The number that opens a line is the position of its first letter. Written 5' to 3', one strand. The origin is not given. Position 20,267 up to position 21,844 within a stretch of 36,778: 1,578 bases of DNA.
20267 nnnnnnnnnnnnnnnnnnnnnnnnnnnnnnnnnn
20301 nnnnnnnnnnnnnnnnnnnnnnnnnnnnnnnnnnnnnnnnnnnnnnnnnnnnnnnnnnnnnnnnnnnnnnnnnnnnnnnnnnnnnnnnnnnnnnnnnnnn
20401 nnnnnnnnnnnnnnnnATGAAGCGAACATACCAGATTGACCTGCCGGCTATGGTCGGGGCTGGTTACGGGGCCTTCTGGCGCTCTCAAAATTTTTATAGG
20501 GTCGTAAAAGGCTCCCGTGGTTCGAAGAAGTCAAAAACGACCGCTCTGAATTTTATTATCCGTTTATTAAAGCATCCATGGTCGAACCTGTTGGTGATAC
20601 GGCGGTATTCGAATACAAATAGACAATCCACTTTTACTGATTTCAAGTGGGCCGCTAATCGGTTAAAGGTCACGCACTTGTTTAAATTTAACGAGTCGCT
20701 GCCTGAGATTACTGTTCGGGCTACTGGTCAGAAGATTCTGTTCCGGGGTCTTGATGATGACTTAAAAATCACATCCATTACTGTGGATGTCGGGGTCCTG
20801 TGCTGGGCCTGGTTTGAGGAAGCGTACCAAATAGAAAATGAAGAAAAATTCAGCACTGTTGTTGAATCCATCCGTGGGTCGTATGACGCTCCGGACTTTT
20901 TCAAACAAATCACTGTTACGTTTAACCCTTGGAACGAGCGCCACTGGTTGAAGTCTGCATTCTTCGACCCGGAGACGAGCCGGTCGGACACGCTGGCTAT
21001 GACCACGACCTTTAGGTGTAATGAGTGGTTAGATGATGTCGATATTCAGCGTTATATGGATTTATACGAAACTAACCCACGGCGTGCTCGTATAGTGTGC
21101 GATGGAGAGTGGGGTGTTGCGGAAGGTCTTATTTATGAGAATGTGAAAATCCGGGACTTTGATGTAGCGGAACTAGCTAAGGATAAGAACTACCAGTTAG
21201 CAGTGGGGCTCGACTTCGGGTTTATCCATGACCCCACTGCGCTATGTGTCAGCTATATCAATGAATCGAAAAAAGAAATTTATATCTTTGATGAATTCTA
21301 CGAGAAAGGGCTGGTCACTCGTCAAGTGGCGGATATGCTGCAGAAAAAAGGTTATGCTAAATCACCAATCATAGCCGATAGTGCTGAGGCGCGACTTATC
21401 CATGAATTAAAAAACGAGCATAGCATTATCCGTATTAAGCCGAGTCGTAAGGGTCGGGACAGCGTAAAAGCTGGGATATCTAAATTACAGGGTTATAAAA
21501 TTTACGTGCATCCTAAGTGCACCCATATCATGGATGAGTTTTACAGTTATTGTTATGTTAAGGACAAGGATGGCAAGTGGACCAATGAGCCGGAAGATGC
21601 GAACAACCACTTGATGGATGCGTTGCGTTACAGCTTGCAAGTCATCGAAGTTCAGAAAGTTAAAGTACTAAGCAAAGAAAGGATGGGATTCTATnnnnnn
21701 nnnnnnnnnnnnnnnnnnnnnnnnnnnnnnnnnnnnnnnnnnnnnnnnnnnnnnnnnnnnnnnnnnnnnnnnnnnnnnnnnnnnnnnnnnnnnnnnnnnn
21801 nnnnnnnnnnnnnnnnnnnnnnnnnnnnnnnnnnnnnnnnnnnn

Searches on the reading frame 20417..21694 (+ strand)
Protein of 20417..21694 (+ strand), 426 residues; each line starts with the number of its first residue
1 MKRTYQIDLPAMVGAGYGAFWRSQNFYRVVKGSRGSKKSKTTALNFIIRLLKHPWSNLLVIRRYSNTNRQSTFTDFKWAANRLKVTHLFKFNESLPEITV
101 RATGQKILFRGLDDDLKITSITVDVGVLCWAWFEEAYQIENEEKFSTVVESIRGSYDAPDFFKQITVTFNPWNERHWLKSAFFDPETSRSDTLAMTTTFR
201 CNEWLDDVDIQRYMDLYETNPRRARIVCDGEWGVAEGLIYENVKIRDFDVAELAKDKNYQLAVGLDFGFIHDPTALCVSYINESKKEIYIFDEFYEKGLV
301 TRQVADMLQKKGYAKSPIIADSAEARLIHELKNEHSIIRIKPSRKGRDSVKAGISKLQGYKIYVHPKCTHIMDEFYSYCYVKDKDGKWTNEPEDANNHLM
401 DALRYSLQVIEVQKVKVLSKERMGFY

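Call 41: search_dna_similar(query=window:20417-21694:+, collection=phages, mode=protein, max_rows=12)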
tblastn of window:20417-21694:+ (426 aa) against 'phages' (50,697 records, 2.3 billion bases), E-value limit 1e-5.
Records with a match: 2249; places in all: 2251; records where one place covers at least 80% of the query: 899.
Best place of each record, by identity: 60-80% 91; <60% 2158.
By first word of the organism name: Salmonella 397; Vibrio 369; Streptococcus 244; Staphylococcus 149; Escherichia 149; Klebsiella 126; Bacteroides 96; Enterococcus 89; Clostridium 63; Bacillus 54; and 83 more.
By host as written in the record: - 510; Escherichia coli 53; Klebsiella pneumoniae 52; Staphylococcus aureus 39; Salmonella enterica subsp. enterica serovar Enteritidis PT1 39; Vibrio harveyi BAA-1116 34; Salmonella enterica 32; Salmonella sp. 32; and 689 more.
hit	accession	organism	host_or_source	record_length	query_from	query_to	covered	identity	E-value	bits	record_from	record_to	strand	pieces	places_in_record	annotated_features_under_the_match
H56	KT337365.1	Streptococcus phage phiARI0746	Streptococcus pneumoniae 10B04751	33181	1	425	100%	74.5%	0e+0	655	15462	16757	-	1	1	terminase_3 domain protein | terminase_2 domain protein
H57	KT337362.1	Streptococcus phage phiARI0598b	Streptococcus pneumoniae 10B04316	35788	1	425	100%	74.5%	0e+0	655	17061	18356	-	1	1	Terminase_3 domain protein | terminase_2 domain protein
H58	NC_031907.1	Streptococcus phage phiARI0746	Streptococcus pneumoniae 10B04751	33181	1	425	100%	74.5%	0e+0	655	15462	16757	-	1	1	terminase large subunit | terminase_2 domain protein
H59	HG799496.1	Streptococcus phage K13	Streptococcus pneumoniae isolate K13-810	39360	1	425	100%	74.5%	0e+0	654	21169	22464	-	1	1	phage terminase, large subunit | phage terminase, small subunit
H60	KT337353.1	Streptococcus phage phiARI0460-2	Streptococcus pneumoniae 08B02743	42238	1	425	100%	74.5%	0e+0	654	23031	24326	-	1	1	terminase_3 domain protein | terminase_2 domain protein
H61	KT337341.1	Streptococcus phage phiARI0131-1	Streptococcus pneumoniae 09B07772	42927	1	425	100%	74.5%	0e+0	654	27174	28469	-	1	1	terminase large subunit | terminase_2 domain protein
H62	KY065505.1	Streptococcus phage IPP69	Streptococcus pneumoniae SA53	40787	1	425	100%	74.5%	0e+0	654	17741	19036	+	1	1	terminase large subunit | terminase small subunit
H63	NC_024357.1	Streptococcus phage K13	Streptococcus pneumoniae isolate K13-810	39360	1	425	100%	74.5%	0e+0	654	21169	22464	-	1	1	terminase large subunit | terminase small subunit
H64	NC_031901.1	Streptococcus phage phiARI0131-1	Streptococcus pneumoniae 09B07772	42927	1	425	100%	74.5%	0e+0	654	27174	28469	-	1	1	terminase large subunit | terminase small subunit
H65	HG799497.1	Streptococcus phage DCC1738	Streptococcus pneumoniae isolate DCC1738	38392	1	425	100%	74.5%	0e+0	654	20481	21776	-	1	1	phage terminase, large subunit | phage terminase, small subunit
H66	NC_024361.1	Streptococcus phage DCC1738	Streptococcus pneumoniae isolate DCC1738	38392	1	425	100%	74.5%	0e+0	654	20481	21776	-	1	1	terminase large subunit | terminase small subunit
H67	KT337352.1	Streptococcus phage phiARI0460-1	Streptococcus pneumoniae 08B03577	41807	1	425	100%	74.5%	0e+0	653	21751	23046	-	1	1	terminase_3 domain protein | terminase_2 domain protein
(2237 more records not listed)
